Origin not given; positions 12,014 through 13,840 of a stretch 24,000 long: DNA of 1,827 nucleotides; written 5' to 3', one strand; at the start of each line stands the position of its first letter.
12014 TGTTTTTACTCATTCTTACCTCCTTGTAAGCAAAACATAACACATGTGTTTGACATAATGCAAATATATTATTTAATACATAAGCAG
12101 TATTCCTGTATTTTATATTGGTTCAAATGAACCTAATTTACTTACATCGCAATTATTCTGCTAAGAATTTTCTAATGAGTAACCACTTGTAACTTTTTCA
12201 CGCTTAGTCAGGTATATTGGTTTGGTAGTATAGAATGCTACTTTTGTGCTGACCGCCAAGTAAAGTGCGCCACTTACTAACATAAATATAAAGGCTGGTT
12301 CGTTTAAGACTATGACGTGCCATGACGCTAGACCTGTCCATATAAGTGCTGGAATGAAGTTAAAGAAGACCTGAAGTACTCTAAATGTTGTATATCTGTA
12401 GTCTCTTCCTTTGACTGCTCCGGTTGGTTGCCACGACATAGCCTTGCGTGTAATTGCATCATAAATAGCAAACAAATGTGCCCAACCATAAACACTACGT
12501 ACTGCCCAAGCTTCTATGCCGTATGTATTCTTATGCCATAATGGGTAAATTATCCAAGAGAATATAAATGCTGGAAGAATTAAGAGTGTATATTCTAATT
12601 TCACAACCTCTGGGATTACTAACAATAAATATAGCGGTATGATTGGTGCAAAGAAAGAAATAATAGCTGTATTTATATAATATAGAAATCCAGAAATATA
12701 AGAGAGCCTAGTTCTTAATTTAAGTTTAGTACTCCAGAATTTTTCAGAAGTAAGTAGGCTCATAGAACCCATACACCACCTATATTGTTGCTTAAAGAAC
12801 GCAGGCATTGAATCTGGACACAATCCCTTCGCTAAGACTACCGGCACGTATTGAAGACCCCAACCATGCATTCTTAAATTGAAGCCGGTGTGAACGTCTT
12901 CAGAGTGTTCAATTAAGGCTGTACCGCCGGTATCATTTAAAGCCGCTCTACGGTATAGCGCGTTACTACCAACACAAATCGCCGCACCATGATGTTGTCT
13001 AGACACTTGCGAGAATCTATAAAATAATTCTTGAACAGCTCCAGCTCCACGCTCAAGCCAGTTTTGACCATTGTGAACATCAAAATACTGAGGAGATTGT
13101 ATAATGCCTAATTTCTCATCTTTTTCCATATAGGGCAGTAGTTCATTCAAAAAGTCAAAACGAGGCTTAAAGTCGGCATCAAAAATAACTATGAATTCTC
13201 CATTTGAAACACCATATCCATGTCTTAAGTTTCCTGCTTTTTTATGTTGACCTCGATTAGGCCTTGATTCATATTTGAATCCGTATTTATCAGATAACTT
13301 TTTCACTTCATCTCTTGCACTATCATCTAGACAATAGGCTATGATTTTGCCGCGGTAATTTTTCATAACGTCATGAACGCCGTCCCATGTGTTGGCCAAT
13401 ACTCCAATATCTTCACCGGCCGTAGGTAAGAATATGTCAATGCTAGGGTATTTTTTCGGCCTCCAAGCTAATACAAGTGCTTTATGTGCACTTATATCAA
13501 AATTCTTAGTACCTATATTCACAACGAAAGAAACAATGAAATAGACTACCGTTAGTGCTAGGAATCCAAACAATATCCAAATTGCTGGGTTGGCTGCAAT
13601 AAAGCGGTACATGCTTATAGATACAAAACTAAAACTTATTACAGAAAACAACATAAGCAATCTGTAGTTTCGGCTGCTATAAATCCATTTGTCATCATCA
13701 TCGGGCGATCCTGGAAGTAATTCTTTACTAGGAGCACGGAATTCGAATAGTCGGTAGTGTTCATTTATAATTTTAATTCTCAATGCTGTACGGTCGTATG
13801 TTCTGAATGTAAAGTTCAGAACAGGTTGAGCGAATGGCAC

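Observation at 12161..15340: Two complete BcsA/CesA-like processive glycan synthases fused head-to-tail in one polypeptide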

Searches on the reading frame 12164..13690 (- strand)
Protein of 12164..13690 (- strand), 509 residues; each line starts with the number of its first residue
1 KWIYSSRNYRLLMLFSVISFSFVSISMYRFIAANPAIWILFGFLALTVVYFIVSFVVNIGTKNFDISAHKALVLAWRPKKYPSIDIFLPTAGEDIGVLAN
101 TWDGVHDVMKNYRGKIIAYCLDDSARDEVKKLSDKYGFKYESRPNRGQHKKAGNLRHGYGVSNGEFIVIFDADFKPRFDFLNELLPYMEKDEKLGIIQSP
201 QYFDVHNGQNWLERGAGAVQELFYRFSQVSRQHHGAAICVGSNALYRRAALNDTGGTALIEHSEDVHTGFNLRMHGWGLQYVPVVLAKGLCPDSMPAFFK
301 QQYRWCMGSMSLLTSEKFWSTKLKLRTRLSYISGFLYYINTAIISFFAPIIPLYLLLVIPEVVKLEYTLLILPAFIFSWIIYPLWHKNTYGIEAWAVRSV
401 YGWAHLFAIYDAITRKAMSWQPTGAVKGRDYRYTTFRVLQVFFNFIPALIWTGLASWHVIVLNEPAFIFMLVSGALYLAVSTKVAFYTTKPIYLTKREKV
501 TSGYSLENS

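Call 6: search_protein_families(library=pfam, proteins=[window:12164-13690:-], max_evalue=0.01)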
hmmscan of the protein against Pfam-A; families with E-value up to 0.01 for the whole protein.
window:12164-13690:- (509 aa): 5 families
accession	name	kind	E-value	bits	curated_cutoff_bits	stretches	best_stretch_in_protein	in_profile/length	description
PF13632.12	Glyco_trans_2_3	-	3.8e-24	86.1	27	1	166-355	1-188/198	Glycosyl transferase family group 2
PF13641.12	Glyco_tranf_2_3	-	1.3e-17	65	27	1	87-308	6-230/230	Glycosyltransferase like family 2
PF00535.33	Glycos_transf_2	-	9.2e-17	61.9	23.3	1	87-253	3-166/168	Glycosyl transferase family 2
PF13506.12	Glyco_transf_21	-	2.1e-12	47.3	21.7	1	143-305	10-172/174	Glycosyl transferase family 21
PF03552.20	Cellulose_synt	-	7.3e-07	28.5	24.7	1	263-357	423-523/722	Cellulose synthase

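Call 7: search_protein_families(library=ncbifam, proteins=[window:12164-13690:-], max_evalue=0.01)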
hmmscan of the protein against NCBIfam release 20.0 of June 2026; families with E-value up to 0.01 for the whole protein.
window:12164-13690:- (509 aa): 12 families
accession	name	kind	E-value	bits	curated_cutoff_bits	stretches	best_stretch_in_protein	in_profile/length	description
TIGR03030.1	CelA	equivalog_domain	5.3e-47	160.3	699.1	1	11-367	60-438/714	UDP-forming cellulose synthase catalytic subunit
NF008558.0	PRK11498.1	equivalog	6.6e-41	140.1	992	1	74-377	265-572/872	UDP-forming cellulose synthase catalytic subunit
TIGR04242.1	nodulat_NodC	equivalog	1.1e-12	47.7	550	1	77-306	43-281/395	chitooligosaccharide synthase NodC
TIGR03937.1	PgaC_IcaA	equivalog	1.7e-11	43.7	422.3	1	79-379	42-334/407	poly-beta-1,6-N-acetyl-D-glucosamine synthase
TIGR03472.1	HpnI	equivalog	5.6e-10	38.6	310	1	78-307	37-270/373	bacteriohopanetetrol glucosamine biosynthesis glycosyltransferase HpnI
TIGR03965.1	mycofact_glyco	equivalog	3.4e-06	26.2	280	1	154-312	145-303/467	mycofactocin biosynthesis glycosyltransferase MftF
NF041875.1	EPS_EpsD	equivalog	9.2e-06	25.3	370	1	123-286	42-203/325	exopolysaccharide biosynthesis glycosyltransferase EpsD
NF003959.0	PRK05454.2-2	equivalog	0.00086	17.8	550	0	140-343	160-372/599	glucans biosynthesis glucosyltransferase MdoH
NF003958.0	PRK05454.2-1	equivalog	0.0013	17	419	1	134-201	173-241/704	glucans biosynthesis glucosyltransferase MdoH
NF045692.1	OglycostaseCruG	equivalog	0.0014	17.6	600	1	162-261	126-225/386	2'-O-glycosyltransferase CruG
NF003962.0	PRK05454.2-5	equivalog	0.0043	15.7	328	0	146-310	212-388/641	glucans biosynthesis glucosyltransferase MdoH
NF003956.0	PRK05454.1-3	equivalog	0.0058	14.8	864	0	140-199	206-266/718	glucans biosynthesis glucosyltransferase MdoH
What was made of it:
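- On BcsA, UDP-forming cellulose synthase catalytic subunit: There is no PilZ hit in Pfam or NCBIfam (calls 6, 7).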

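Call 14: search_solved_structures(query=window:12164-13690:-, max_evalue=0.001, show_alignments=2)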
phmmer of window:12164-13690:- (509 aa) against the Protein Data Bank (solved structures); distinct sequences matched with E-value up to 0.001: 6.
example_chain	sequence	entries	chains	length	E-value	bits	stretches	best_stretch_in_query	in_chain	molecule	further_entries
7lby_A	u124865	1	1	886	3.7e-35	124.9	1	80-378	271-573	Cellulose synthase catalytic subunit [UDP-forming]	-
9b8v_E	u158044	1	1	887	3.7e-35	124.9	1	80-378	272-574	Cellulose synthase catalytic subunit [UDP-forming]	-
9fmv_A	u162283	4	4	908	3.9e-35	124.8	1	80-378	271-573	Cellulose synthase catalytic subunit [UDP-forming]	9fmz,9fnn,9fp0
5ej1_A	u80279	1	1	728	1.2e-30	110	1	23-377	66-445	Putative cellulose synthase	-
4hg6_A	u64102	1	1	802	1.7e-30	109.6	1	23-377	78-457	Cellulose Synthase Subunit A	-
4p00_A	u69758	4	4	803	1.7e-30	109.6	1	24-377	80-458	Cellulose Synthase A subunit | Cellulose Synthase subunit A | Putative cellulose synthase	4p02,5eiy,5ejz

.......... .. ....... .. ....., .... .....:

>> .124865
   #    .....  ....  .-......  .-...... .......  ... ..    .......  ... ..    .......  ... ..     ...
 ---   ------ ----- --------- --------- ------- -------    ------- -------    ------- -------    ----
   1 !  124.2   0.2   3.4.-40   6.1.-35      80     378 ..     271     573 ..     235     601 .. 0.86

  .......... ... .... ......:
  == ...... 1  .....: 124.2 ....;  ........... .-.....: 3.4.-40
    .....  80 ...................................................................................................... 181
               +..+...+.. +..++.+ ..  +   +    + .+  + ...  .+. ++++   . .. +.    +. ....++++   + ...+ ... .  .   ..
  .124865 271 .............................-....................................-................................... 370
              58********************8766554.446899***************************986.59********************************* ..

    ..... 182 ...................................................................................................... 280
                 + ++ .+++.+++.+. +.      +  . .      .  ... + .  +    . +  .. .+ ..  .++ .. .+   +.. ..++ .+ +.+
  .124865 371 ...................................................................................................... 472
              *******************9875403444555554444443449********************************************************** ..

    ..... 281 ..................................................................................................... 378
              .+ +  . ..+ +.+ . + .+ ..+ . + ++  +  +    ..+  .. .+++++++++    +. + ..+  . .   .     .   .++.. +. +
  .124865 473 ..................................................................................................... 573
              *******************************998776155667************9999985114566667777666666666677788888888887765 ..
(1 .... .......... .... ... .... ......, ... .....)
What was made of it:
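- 12164..13750 (-): Module B (aa 531-1059): B-type BcsA-like synthase, a lineage shared with Actinobacteria, Chloroflexota and Alphaproteobacteria. E. coli BcsA is the best PDB match, E 3.7e-35 (call 14).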

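Call 17: find_homologous_proteins(query=window:12164-13690:-, max_evalue=1e-10)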
Query window:12164-13690:- (509 aa): 3591 proteins with E <= 1e-10 among 8000 candidates; the best 120 are listed.
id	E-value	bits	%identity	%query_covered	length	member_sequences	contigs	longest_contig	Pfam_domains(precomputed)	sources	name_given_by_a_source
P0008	0.0e+0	1039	83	100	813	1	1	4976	PF13632.13,PF13506.14,PF13641.13,PF03552.21,PF00535.33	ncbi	-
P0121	1.4e-230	785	74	83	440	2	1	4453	PF13632.13,PF13506.14,PF13641.13,PF00535.33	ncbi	-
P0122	1.6e-217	742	64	96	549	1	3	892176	PF13632.13,PF13506.14,PF13641.13,PF03552.21,PF00535.33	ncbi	ncbi:MAG: glycosyltransferase family 2 protein [Candidatus Microsaccharimonas sp.]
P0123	6.9e-214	730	63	97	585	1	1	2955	PF13632.13,PF13506.14,PF13641.13,PF03552.21,PF00535.33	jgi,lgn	jgi:cellulose synthase (UDP-forming)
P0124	2.3e-211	721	62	98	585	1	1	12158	PF13632.13,PF13506.14,PF13641.13,PF00535.33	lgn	-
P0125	4.8e-209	714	62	96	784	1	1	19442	PF13632.13,PF13506.14,PF13641.13,PF00535.33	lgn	-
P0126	7.3e-205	700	61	98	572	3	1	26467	PF13632.13,PF13506.14,PF13641.13,PF00535.33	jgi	jgi:cellulose synthase (UDP-forming)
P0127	5.7e-204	697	60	97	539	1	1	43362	PF13632.13,PF13506.14,PF13641.13,PF03552.21,PF00535.33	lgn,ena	-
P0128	3.3e-203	694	58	99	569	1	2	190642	PF13632.13,PF13506.14,PF13641.13,PF03552.21,PF00535.33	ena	-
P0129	8.5e-203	693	75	77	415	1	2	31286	PF13632.13,PF13506.14,PF13641.13,PF00535.33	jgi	jgi:cellulose synthase (UDP-forming)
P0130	2.3e-202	692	61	97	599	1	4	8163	PF13632.13,PF13506.14,PF13641.13,PF03552.21,PF00535.33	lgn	-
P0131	2.6e-199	682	57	96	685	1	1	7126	PF13632.13,PF13506.14,PF13641.13,PF03552.21,PF00535.33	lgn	-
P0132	3.1e-198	678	60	91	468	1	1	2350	PF13632.13,PF13506.14,PF13641.13,PF03552.21,PF00535.33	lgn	-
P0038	1.4e-197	676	59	96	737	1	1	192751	PF13632.13,PF13506.14,PF13641.13,PF00535.33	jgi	jgi:cellulose synthase (UDP-forming)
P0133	2.0e-197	675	63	90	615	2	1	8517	PF13632.13,PF13506.14,PF13641.13,PF03552.21,PF00535.33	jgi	jgi:cellulose synthase (UDP-forming)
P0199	1.6e-167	577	51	95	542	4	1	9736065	PF13632.13,PF13506.14,PF13641.13,PF03552.21,PF00535.33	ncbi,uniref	ncbi:glycosyltransferase family 2 protein [Streptomyces sp. NBC_01262]|uniref:glycosyltransferase fa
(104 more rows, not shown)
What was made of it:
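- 12164..13750 (-): Single-module relatives at 50-64% identity (call 17).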

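Call 30: find_encoding_contigs(protein=P0199, flank=7000, max_places=2)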
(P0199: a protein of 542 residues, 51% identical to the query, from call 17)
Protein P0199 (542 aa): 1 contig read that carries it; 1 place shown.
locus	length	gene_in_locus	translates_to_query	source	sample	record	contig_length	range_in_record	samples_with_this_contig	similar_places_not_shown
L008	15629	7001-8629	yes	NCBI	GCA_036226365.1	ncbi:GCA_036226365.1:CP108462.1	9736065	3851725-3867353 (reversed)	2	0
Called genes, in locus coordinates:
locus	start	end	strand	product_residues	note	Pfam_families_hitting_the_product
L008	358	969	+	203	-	PF00072:Response_reg, PF00196:GerE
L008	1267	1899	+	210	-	PF07638:Sigma70_ECF (weak), PF04542:Sigma70_r2, PF08281:Sigma70_r4_2, PF04545:Sigma70_r4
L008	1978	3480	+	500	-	PF00478:IMPDH, PF03060:NMO (faint), PF00571:CBS, PF01070:FMN_dh (weak)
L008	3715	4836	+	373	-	PF00478:IMPDH, PF01070:FMN_dh, PF05690:ThiG (faint)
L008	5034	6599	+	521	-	PF13231:PMT_2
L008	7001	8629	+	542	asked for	PF13506:Glyco_transf_21, PF00535:Glycos_transf_2, PF13641:Glyco_tranf_2_3, PF03552:Cellulose_synt (faint), PF13632:Glyco_trans_2_3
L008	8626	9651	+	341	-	PF02156:Glyco_hydro_26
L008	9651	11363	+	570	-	PF13231:PMT_2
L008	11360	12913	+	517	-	PF13231:PMT_2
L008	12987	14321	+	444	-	PF03721:UDPG_MGDP_dh_N, PF03807:F420_oxidored (faint), PF00984:UDPG_MGDP_dh, PF03720:UDPG_MGDP_dh_C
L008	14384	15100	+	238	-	PF00535:Glycos_transf_2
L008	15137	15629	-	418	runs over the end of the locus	PF02826:2-Hacid_dh_C (faint), PF03721:UDPG_MGDP_dh_N, PF00984:UDPG_MGDP_dh, PF03720:UDPG_MGDP_dh_C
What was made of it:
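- On Streptomyces CslA-GlxA-CslZ glucan synthase system: The Streptomyces relative of module B (P0199, L008) is followed by GH26, PMT_2 and UDP-sugar dehydrogenase genes, with no GlxA-type Pfam domain (call 30).
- Closest known: Actinobacterial B-type GT2-GH26-PMT_2-UDP-sugar dehydrogenase-small GT2 operon. Different: It is not the CslA-GlxA system (call 30).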

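Call 31: find_encoding_contigs(protein=P0122, flank=8000, max_places=2)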
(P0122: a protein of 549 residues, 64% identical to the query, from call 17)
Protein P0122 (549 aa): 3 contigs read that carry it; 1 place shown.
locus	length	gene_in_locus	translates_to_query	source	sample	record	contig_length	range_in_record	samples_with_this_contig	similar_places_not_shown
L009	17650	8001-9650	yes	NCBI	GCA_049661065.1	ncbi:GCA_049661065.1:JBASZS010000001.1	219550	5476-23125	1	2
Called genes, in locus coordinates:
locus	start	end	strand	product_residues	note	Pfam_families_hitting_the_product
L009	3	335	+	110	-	PF12599:DUF3768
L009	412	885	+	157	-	PF25958:DUF7995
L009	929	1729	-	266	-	-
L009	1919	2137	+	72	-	-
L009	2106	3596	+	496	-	PF00239:Resolvase, PF07508:Recombinase, PF13408:Zn_ribbon_recom (weak)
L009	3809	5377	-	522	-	PF13506:Glyco_transf_21 (weak), PF13641:Glyco_tranf_2_3, PF13632:Glyco_trans_2_3, PF03552:Cellulose_synt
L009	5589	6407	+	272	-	PF03935:SKN1_KRE6_Sbg1 (faint), PF00722:Glyco_hydro_16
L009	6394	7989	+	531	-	PF27792:CHIM_prot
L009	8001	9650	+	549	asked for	PF13506:Glyco_transf_21, PF00535:Glycos_transf_2, PF13641:Glyco_tranf_2_3, PF13632:Glyco_trans_2_3, PF03552:Cellulose_synt (weak)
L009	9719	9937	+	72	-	-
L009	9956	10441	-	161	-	-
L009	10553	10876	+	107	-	-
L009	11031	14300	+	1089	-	PF00580:UvrD-helicase, PF13245:AAA_19, PF13361:UvrD_C, PF13538:UvrD_C_2 (faint), PF12705:PDDEXK_1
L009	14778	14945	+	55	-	-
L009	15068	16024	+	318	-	PF01207:Dus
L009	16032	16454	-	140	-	PF02823:ATP-synt_DE_N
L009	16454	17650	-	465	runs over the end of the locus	PF02874:ATP-synt_ab_N, PF00006:ATP-synt_ab, PF22919:ATP-synt_VA_C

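Call 32: search_protein_families(library=pfam, proteins=[L009:6394-7986:+, L009:5589-6404:+, L008:8626-9648:+, L009:3812-5377:-], max_evalue=0.01)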
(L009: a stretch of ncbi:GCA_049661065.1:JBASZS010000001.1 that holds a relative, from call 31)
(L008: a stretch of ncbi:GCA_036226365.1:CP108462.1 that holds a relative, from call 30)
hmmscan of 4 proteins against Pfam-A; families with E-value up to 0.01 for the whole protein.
L009:6394-7986:+ (531 aa): 1 family
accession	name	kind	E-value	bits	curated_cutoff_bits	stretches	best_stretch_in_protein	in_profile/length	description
PF13231.12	PMT_2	-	0.00037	21.2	26.1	1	152-286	16-139/160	Dolichyl-phosphate-mannose-protein mannosyltransferase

L009:5589-6404:+ (272 aa): 2 families
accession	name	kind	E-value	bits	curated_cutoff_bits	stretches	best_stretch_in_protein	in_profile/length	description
PF00722.28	Glyco_hydro_16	-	7.4e-23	81.3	22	1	68-252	9-161/175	Glycosyl hydrolases family 16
PF03935.22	SKN1_KRE6_Sbg1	-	1.1e-08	34.4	30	2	210-271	379-451/501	Beta-glucan synthesis-associated protein SKN1/KRE6/Sbg1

L008:8626-9648:+ (341 aa): 1 family
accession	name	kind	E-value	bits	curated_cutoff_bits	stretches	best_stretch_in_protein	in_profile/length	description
PF02156.21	Glyco_hydro_26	-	1.8e-14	54.3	20.2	1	148-243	139-232/311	Glycosyl hydrolase family 26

L009:3812-5377:- (522 aa): 5 families
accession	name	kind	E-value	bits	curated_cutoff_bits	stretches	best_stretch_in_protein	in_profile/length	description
PF13632.12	Glyco_trans_2_3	-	3.6e-22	79.6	27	1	170-379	2-194/198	Glycosyl transferase family group 2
PF13641.12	Glyco_tranf_2_3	-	2.2e-16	61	27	1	80-308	3-230/230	Glycosyltransferase like family 2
PF03552.20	Cellulose_synt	-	8.7e-10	38.2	24.7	1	260-378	420-548/722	Cellulose synthase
PF13506.12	Glyco_transf_21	-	2.9e-08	33.8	21.7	1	166-306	30-173/174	Glycosyl transferase family 21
PF00535.33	Glycos_transf_2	-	0.002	18.5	23.3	1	93-254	13-166/168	Glycosyl transferase family 2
